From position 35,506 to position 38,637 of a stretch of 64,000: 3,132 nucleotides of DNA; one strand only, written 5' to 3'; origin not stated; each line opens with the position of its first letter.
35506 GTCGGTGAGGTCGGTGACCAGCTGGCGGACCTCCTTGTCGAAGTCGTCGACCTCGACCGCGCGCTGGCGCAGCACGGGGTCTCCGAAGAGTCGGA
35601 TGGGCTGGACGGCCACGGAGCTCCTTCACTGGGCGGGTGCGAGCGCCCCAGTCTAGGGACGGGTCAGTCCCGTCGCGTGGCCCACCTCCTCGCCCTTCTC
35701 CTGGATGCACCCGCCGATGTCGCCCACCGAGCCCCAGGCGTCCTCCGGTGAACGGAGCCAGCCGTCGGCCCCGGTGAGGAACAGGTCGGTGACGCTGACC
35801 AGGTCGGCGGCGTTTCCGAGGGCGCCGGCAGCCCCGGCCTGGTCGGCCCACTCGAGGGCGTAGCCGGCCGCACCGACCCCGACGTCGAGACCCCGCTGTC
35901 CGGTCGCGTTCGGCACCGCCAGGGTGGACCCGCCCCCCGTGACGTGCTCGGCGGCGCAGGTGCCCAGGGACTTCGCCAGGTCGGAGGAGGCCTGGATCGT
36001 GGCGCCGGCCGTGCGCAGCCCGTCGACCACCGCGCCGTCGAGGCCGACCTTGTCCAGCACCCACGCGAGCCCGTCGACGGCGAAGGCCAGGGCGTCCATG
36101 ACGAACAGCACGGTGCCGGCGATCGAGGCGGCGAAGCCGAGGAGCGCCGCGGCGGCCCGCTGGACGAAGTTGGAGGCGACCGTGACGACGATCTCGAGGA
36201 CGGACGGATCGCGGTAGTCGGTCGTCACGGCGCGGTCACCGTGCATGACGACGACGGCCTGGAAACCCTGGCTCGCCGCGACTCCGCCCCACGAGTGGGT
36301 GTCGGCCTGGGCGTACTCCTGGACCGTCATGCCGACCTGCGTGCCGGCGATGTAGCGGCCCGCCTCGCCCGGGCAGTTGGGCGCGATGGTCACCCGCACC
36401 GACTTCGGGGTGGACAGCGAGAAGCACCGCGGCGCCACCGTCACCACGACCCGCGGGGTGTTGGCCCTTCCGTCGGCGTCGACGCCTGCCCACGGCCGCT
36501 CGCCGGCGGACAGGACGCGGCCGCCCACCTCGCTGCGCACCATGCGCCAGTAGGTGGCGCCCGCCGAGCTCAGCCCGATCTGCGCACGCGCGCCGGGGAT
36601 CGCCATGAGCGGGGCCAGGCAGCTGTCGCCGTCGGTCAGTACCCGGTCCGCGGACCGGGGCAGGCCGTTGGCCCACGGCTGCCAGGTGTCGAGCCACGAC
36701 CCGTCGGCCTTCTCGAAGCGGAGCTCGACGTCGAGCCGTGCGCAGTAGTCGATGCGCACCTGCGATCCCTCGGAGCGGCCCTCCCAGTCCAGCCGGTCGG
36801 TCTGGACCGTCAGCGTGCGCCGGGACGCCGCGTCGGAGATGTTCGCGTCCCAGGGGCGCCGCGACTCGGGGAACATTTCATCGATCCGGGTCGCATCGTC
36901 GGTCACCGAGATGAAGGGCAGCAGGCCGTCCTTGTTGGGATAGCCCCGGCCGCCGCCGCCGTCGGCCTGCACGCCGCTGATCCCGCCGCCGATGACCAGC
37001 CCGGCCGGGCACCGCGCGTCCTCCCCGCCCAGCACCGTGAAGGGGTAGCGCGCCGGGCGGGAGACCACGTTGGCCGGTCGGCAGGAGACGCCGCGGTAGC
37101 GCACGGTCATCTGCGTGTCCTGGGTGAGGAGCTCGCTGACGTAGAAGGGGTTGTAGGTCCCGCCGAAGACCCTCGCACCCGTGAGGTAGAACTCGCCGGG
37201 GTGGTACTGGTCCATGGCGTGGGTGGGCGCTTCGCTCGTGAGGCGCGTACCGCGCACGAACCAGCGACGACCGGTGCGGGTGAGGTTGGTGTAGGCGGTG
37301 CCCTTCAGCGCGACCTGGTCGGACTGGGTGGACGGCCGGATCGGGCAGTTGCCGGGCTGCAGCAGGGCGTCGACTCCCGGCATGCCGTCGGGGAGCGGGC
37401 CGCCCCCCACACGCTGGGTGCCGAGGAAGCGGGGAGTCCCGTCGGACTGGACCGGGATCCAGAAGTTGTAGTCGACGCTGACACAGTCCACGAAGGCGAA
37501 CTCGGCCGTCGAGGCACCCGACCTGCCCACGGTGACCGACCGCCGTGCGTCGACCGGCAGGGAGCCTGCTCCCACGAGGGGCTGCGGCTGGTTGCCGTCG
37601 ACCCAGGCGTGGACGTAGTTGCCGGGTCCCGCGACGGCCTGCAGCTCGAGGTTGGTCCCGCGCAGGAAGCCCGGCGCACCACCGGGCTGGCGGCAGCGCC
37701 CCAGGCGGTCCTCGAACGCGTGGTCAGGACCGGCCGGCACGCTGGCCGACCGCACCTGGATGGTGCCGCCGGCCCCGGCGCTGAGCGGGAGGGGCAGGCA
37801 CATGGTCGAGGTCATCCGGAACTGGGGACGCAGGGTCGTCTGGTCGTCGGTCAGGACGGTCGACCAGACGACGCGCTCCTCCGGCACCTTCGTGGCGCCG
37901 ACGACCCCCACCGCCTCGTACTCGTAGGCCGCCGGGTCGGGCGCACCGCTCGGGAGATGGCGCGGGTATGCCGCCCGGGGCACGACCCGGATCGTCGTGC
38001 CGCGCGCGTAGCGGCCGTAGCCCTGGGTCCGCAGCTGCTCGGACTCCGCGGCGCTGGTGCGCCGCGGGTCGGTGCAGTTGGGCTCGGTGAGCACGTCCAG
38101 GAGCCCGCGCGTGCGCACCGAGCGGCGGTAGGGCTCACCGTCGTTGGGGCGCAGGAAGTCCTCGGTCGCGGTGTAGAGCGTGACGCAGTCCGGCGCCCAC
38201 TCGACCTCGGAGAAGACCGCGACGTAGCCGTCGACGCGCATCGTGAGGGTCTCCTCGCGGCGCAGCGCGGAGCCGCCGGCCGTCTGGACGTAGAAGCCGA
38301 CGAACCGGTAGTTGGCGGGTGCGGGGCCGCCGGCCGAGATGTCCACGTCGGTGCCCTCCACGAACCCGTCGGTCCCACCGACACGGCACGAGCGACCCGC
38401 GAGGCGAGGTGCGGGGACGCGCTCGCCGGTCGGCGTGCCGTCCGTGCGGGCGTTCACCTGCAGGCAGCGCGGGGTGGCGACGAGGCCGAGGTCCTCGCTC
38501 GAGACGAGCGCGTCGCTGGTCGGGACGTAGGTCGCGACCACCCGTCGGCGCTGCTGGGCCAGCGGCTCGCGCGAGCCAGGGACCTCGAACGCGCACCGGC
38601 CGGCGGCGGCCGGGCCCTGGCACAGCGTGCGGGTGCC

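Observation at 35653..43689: Giant doubly membrane-anchored surface protein between def and priA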

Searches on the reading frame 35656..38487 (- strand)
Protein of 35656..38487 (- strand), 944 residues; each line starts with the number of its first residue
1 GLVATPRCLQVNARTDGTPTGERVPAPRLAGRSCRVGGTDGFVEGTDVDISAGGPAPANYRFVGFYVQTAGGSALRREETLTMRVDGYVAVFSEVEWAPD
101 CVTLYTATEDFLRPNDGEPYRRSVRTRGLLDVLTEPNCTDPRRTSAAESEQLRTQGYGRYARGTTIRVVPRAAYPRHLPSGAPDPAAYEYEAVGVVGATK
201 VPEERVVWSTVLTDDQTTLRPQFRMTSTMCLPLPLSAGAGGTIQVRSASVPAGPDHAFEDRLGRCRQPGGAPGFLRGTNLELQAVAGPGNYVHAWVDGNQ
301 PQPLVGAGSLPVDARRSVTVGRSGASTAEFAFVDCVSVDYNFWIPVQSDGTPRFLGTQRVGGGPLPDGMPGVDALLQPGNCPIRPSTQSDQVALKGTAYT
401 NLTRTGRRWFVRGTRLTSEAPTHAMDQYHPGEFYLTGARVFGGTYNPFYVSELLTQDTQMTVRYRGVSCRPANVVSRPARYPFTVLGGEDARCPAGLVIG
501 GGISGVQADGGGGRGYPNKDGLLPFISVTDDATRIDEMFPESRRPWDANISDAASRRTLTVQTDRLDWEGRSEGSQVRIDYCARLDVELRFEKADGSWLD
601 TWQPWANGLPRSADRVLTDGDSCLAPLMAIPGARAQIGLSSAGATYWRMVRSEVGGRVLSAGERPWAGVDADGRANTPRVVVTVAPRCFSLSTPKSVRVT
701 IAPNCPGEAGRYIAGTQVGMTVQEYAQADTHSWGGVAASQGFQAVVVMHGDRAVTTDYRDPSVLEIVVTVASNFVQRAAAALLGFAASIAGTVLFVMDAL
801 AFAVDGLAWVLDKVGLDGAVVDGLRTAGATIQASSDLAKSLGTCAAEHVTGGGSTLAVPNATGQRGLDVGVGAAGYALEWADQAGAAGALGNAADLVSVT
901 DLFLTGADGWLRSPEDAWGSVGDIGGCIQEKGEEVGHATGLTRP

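Call 38: find_related_loci(query=A2, collection=metagenome_contigs, flank=10000)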
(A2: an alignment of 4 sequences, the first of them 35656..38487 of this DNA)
Query A2 (944 aa) in metagenome_contigs; peptide patterns used: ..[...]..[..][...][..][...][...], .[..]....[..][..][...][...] (x = any residue, [..] = any of these).
245 stretches matched a pattern; 1 encode a relative of the query (tblastn E <= 1e-3); 1 distinct loci.
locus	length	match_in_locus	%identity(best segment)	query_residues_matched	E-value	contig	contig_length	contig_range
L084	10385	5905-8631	29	30-931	3e-83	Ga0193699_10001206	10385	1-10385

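Call 39: search_protein_representatives(alignment_id=A2)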
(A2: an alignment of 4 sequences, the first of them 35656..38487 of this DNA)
Query: 4 sequences, 947 profile positions. Proteins with E-value up to 0.001 (for the whole library): 1080; up to 1e-10: 256; up to 1e-30: 44. The best 150 are listed.
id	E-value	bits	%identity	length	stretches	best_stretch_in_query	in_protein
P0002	0.0e+00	1442.7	-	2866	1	2-947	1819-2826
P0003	0.0e+00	1430.7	-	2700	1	1-947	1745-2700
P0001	0.0e+00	1312.8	-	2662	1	2-942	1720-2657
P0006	1.1e-212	725.0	-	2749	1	3-944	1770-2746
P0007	1.6e-206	704.7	-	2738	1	1-947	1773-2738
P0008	2.6e-189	647.7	-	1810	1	3-947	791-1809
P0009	8.6e-152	523.5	-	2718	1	4-942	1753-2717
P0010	7.7e-145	500.5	-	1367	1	3-947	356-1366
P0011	1.5e-126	440.0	-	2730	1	4-942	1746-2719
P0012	5.2e-102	358.8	-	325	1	626-946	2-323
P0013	1.2e-87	311.3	-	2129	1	26-937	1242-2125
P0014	1.4e-87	311.1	-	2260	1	30-941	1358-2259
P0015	9.9e-84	298.3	-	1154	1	32-937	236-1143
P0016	1.3e-83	297.9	-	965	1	31-939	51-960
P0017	2.4e-83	297.0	-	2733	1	31-947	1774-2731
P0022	4.8e-68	246.4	-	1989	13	684-761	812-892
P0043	8.9e-34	133.0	-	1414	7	667-761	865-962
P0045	2.0e-31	125.2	-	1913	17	676-762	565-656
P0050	7.1e-30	120.0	-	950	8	701-763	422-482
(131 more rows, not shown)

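Call 41: predict_structure(alignment_id=A2)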
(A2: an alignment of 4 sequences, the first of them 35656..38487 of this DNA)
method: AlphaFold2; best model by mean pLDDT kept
length: 944 residues; sequences in the alignment: 4
mean_pLDDT: 36.0   pTM: 0.27
mean pLDDT of the five models: 36.0, 34.9, 34.2, 31.9, 28.3
residues with pLDDT >= 90: 0; 70-90: 3; 50-70: 103; < 50: 838
segments of 3 or more residues with pLDDT < 50: 1-26, 33-40, 44-48, 55-585, 602-636, 638-643, 668-675, 724-731, 733-740, 750-944
pLDDT, mean of each block of 10 residues (from residue 1): 34 39 47 43 49 45 34 30 35 34 34 27 29 35 28 30 32 31 32 26 27 42 35 37 42 34 38 44 39 30 27 41 30 24 36 32 35 28 25 25 23 22 23 23 26 32 29 24 27 24 26 29 23 27 27 24 33 35 49 55 38 28 30 43 54 69 50 50 62 56 56 56 45 44 50 40 38 37 32 41 45 40 42 44 38 31 34 33 32 33 35 34 40 39 33
secondary structure, 60 per line:
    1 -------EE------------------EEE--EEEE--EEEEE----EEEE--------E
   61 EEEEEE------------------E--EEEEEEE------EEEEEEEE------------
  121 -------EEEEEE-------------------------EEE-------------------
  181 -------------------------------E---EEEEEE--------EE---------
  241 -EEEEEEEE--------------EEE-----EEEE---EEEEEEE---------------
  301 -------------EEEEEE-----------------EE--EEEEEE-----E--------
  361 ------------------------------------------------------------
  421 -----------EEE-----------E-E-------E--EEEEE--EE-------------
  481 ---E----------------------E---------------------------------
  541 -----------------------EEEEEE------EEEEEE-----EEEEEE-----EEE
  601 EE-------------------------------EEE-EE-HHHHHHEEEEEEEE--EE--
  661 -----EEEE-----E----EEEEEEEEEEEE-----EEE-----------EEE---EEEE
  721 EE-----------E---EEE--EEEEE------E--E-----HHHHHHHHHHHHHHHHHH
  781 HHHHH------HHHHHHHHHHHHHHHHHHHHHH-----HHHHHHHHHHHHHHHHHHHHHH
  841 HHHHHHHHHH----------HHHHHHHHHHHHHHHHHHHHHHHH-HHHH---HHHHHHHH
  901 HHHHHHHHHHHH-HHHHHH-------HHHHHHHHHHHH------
elements in order (helices of 4 or more, strands of 3 or more residues): E28-30 E33-36 E39-43 E48-51 E60-66 E88-94 E101-108 E128-133 E159-161 E216-221 E242-249 E264-266 E272-275 E279-285 E314-319 E341-346 E432-434 E459-463 E564-569 E576-581 E587-592 E598-602 E634-636 H641-646 E647-654 E666-669 E680-691 E697-699 E711-713 E717-722 E738-740 E743-747 H763-785 H792-813 H819-850 H861-884 H886-889 H893-912 H914-919 H927-938

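Call 48: search_protein_families(library=pfam, proteins=[P0022, P0045, P0043, P0050, P0013, P0016], max_evalue=0.01)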
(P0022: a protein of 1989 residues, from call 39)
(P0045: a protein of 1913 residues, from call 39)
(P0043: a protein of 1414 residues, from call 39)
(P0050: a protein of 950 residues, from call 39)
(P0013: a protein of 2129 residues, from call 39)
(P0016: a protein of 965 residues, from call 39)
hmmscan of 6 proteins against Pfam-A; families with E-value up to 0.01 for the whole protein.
P0022 (1989 aa): 8 families
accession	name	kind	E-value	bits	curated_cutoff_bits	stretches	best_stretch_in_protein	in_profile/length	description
PF18998.6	Flg_new_2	-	4.5e-160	520.4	23.6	13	1379-1453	2-71/73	Divergent InlB B-repeat domain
PF09479.16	Flg_new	-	1.2e-25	89.8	27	1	1482-1530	13-59/65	Listeria-Bacteroides repeat domain (List_Bact_rpt)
PF00395.25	SLH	-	1.1e-13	51.4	20.8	1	1937-1979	2-44/44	S-layer homology domain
PF18911.6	PKD_4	-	1e-09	38.7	27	1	582-647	16-83/85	PKD domain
PF00801.26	PKD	-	2.4e-06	27.9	23.5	1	571-645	2-78/80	PKD domain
PF19135.5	DUF5818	-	0.0041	17.1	27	0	60-119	11-56/57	Protein of unknown function (DUF5818)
PF13582.12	Reprolysin_3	-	0.0085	17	22.4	0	271-292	102-123/123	Metallo-peptidase family M12B Reprolysin-like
PF00413.30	Peptidase_M10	-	0.0088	16.4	24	0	270-293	103-126/159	Matrixin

P0045 (1913 aa): 5 families
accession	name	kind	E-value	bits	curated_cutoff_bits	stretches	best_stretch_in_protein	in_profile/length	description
PF18998.6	Flg_new_2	-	7.9e-142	461.9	23.6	18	915-987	3-71/73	Divergent InlB B-repeat domain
PF09479.16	Flg_new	-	7.5e-06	26.4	27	0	207-245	15-53/65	Listeria-Bacteroides repeat domain (List_Bact_rpt)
PF11095.14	Gemin7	-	0.0041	17.5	25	0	1461-1479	22-40/76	Gem-associated protein 7 (Gemin7)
PF25788.1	Ig_Rha78A_N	-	0.0052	17.5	27.4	0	1863-1906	59-102/105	Rha78A-like, N-terminal immunoglobulin domain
PF14192.12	DUF4314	-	0.0061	16.9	27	0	207-237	11-42/69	Domain of unknown function (DUF4314)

P0043 (1414 aa): 5 families
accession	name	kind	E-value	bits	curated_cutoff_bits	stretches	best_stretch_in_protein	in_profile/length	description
PF18998.6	Flg_new_2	-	2.7e-92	303.2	23.6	7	1052-1121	5-71/73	Divergent InlB B-repeat domain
PF15902.12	Sortilin-Vps10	-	1.9e-22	80.1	33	2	285-389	3-114/446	Sortilin, neurotensin receptor 3,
PF09479.16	Flg_new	-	2.5e-17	63.2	27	0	1071-1117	14-64/65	Listeria-Bacteroides repeat domain (List_Bact_rpt)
PF21661.2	DUF6860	-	9.5e-09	35.7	27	0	1316-1347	84-115/125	Domain of unknown function (DUF6860)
PF02510.20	SPAN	-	1.3e-05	25.9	24.8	0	847-878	5-31/84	Surface presentation of antigen domain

P0050 (950 aa): 3 families
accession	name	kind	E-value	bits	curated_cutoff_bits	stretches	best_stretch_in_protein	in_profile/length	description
PF18998.6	Flg_new_2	-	1.2e-82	272.3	23.6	8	568-637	9-72/73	Divergent InlB B-repeat domain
PF09479.16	Flg_new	-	4.9e-18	65.5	27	0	740-773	10-44/65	Listeria-Bacteroides repeat domain (List_Bact_rpt)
PF13229.12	Beta_helix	-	2.1e-12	47.4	25.9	2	133-286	2-156/158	Right handed beta helix region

P0013 (2129 aa): 1 family
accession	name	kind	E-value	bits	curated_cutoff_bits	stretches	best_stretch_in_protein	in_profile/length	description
PF16640.11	Big_3_5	-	1.7e-13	51.4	35.5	4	542-632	3-87/88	Bacterial Ig-like domain (group 3)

P0016 (965 aa): 1 family
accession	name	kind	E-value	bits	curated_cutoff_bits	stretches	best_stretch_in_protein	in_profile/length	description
PF18998.6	Flg_new_2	-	5.5e-11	42.7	23.6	1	268-304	11-44/73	Divergent InlB B-repeat domain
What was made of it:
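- On Fibrillar adhesin (stalk + adhesive domain + anchor): There are also seven InlB-B-repeat-like modules (calls 39, 48).
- On Divergent InlB B-repeat (PF18998): The family profile also retrieves proteins with 7-18 Flg_new_2 repeats at 1e-20 to 1e-68 (calls 39, 48).
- Family fragment P0016 hits PF18998 at 5.5e-11 (calls 39, 48).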

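Call 56: find_encoding_contigs(protein=P0006, flank=10000, max_places=3)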
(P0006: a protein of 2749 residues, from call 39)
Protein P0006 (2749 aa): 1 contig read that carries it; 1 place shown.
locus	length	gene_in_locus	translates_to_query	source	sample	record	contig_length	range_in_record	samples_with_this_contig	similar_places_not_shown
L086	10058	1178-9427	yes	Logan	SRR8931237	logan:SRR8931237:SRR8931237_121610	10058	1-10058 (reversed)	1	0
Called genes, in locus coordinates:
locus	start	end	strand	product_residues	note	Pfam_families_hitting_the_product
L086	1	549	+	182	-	?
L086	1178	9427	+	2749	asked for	PF16640:Big_3_5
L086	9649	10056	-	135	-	?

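Call 57: find_encoding_contigs(protein=P0013, flank=10000, max_places=3)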
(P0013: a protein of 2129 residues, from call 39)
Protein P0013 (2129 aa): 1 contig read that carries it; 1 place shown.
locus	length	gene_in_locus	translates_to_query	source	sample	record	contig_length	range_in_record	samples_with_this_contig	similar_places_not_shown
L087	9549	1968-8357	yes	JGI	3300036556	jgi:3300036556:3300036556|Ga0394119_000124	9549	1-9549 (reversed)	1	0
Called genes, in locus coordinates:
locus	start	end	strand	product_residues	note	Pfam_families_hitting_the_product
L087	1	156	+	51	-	?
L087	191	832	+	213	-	PF00440:TetR_N (weak)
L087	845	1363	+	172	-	PF02559:CarD_TRCF_RID, PF21095:CarD_C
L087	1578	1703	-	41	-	-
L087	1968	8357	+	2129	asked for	PF16640:Big_3_5 (weak)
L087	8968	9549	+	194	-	?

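Call 58: predict_structure(alignment_id=A3)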
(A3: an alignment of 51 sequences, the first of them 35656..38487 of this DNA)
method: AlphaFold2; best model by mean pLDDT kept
length: 944 residues; sequences in the alignment: 51
mean_pLDDT: 74.4   pTM: 0.43
mean pLDDT of the five models: 74.4, 73.8, 71.2, 70.6, 70.6
residues with pLDDT >= 90: 282; 70-90: 307; 50-70: 242; < 50: 113
segments of 3 or more residues with pLDDT < 50: 1-3, 353-364, 423-446, 760-768, 853-899, 942-944
pLDDT, mean of each block of 10 residues (from residue 1): 69 85 91 90 94 91 92 88 92 93 87 52 66 94 92 91 94 73 71 91 84 92 86 88 93 69 88 91 89 83 62 90 86 81 68 45 47 68 77 56 81 75 43 37 44 76 67 85 77 69 79 68 87 69 64 66 79 78 94 91 66 82 86 92 90 96 92 91 96 92 92 93 64 85 91 79 45 57 54 51 59 64 70 69 66 37 30 34 32 41 51 54 66 69 45
secondary structure, 60 per line:
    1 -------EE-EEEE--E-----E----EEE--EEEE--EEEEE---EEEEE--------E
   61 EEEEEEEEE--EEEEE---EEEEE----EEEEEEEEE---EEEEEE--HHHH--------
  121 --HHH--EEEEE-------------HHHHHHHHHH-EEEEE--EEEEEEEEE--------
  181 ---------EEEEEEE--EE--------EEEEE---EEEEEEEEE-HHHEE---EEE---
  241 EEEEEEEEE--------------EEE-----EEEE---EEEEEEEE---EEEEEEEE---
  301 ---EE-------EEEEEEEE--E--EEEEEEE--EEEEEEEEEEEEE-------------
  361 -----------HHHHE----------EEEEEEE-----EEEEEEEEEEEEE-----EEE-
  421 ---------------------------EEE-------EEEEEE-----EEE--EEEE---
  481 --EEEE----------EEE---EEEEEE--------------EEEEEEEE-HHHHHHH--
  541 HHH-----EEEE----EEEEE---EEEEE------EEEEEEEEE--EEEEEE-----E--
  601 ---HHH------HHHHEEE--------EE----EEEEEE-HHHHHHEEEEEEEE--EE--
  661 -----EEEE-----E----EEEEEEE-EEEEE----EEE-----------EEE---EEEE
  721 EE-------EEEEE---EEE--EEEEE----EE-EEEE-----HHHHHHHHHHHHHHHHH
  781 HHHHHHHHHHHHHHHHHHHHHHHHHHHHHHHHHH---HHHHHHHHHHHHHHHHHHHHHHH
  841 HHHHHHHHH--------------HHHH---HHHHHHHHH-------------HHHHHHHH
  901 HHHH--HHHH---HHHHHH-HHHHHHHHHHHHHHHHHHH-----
elements in order (helices of 4 or more, strands of 3 or more residues): E11-14 E28-30 E33-36 E39-43 E47-51 E60-69 E72-76 E80-84 E89-97 E101-106 H109-112 E128-132 H146-155 E157-161 E164-172 E190-196 E209-213 E217-225 E235-237 E241-249 E264-266 E272-275 E279-286 E290-297 E313-320 E326-332 E335-347 H372-375 E387-393 E399-411 E417-419 E448-450 E458-463 E469-471 E474-477 E483-486 E497-499 E503-508 E523-530 H532-538 E549-552 E557-561 E565-569 E576-584 E587-592 H613-616 E617-619 E634-639 H641-646 E647-654 E666-669 E680-686 E688-692 E697-699 E711-713 E717-722 E730-734 E738-740 E743-747 E755-758 H764-814 H818-849 H864-867 H871-879 H893-904 H907-910 H914-919 H921-939
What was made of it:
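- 36205..38487 (-): Stalk part 2, residues 1735-2495: seven beta-rich modules, each with one invariant Cys pair (1742/1768, 1835/1872, 1964/1999, 2069/2115, 2203/2227, 2316/2357, 2422/2439). They are distant relatives of the divergent InlB B-repeat (PF18998). calls 39, 48, 58 (pLDDT about 90), 85
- AlphaFold2 gives pLDDT of about 90 for the beta modules (call 58). AlphaFold2 models the hydrophobic stretch as one 51-residue helix at low confidence (pLDDT 50-70), not as a hairpin (call 58).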

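Call 60: fold_search(model_id=the predicted structure, library=pdb)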
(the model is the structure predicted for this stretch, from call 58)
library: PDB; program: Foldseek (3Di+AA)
matches with E <= 10: 337; with E <= 0.001: 1
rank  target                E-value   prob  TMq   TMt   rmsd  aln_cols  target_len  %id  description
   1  7vcr_B                3.7e-04  0.25  0.07  0.11  23.8       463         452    9  Crystal Structure of PitA fragment from pilus islet-2 of Streptococcus oralis (released 2022-06-01)
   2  7w6b                  2.0e-03  0.20  0.07  0.08  23.9       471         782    9  Crystal Structure of PitA from pilus islet-2 of Streptococcus oralis (released 2022-06-01)
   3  9fx8_D                1.9e-02  0.07  0.07  0.09  43.9       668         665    9  Cryo-EM structure of the FimI-bound type 1 pilus assembly platform complex - Local refinement (released 2025-06-04)
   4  8wa2_D                4.2e-02  0.02  0.06  0.04  28.6       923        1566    9  cryo-EM structure of native mastigonemes isolated from Chlamydomonas reinhardtii at 3.0 angstrom resolution (released 2024-04-10)
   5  8bz7_A                5.7e-02  0.07  0.06  0.09  26.4       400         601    6  Crystal structure of the L. monocytogenes RmlT in complex with TDP-rhamnose (released 2023-12-27)
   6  8bz4_B                6.4e-02  0.08  0.05  0.07  16.7       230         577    8  Crystal structure of the apo form of the L. monocytogenes RmlT (released 2023-12-27)
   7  8tk8_A                7.1e-02  0.06  0.06  0.04  21.9       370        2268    9  Human Type 3 IP3 Receptor - Resting State (+IP3/ATP) (released 2023-11-08)
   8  4r6u_C                7.5e-02  0.07  0.05  0.13  23.6       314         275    5  IL-18 receptor complex (released 2014-10-15)
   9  8bz7_C                7.5e-02  0.06  0.06  0.08  25.8       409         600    6  Crystal structure of the L. monocytogenes RmlT in complex with TDP-rhamnose (released 2023-12-27)
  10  9gzk_E                9.9e-02  0.06  0.07  0.09  25.9       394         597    6  Crystal structure of the L. monocytogenes RmlT in complex with 4-RboP-(CH2)6NH2 (released 2024-12-18)
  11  4oje_H                9.9e-02  0.01  0.04  0.06  35.9       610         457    8  Crystal structure of a C-terminally truncated trimeric ectodomain of the C. elegans fusion protein EFF-1 (released 2014-05-14)
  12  8bz8_E                1.2e-01  0.05  0.06  0.08  26.2       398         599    7  Crystal structure of the L. monocytogenes RmlT D198A variant in complex with TDP-rhamnose (released 2023-12-27)
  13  9oz6_B                1.2e-01  0.02  0.05  0.05  57.9       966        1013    7  Cryo-EM structure of 1:1 chicken ROS1 and chicken NEL complex. (released 2026-02-25)
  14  9fxb_D                1.4e-01  0.02  0.06  0.08  54.5       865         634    8  Cryo-EM structure of the type 1 pilus assembly platform as part of the FimI-bound chaperone-usher pilus complex (FimDH (released 2025-06-04)
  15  4of3_B                1.5e-01  0.06  0.05  0.15  25.4       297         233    7  Crystal Structure of SYG-1 D1-D2, Glycosylated (released 2014-02-19)
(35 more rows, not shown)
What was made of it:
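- Foldseek found nothing meaningful (call 60).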

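Call 82: find_encoding_contigs(protein=P0009, flank=10000, max_places=2)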
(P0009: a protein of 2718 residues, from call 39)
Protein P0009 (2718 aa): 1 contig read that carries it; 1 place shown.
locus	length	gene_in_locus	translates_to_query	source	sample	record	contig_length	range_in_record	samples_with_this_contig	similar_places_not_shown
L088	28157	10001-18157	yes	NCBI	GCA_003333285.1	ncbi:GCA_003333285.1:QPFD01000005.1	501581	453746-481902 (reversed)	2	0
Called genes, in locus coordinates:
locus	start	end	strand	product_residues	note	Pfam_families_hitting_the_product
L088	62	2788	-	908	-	PF13191:AAA_16, PF00196:GerE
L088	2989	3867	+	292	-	PF02463:SMC_N (faint), PF00005:ABC_tran, PF13304:AAA_21 (weak), PF26919:ABC-like_C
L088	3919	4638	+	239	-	PF01061:ABC2_membrane (faint), PF12698:ABC2_membrane_3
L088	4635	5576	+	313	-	PF00069:Pkinase, PF07714:PK_Tyr_Ser-Thr, PF01636:APH (faint), PF03109:ABC1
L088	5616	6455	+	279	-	PF00561:Abhydrolase_1, PF12146:Hydrolase_4, PF12697:Abhydrolase_6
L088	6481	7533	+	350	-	PF00756:Esterase, PF10503:Esterase_PHB, PF20434:BD-FAE (faint), PF00326:Peptidase_S9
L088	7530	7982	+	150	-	PF14542:Acetyltransf_CG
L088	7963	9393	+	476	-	PF04960:Glutaminase, PF01740:STAS (faint)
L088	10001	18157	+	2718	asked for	PF16640:Big_3_5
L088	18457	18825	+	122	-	PF13560:HTH_31, PF01381:HTH_3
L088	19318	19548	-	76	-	PF00574:CLP_protease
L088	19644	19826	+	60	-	-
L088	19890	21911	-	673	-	PF13185:GAF_2, PF13492:GAF_3 (weak), PF00512:HisKA, PF02518:HATPase_c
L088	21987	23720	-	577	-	PF00082:Peptidase_S8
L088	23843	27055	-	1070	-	PF01433:Peptidase_M1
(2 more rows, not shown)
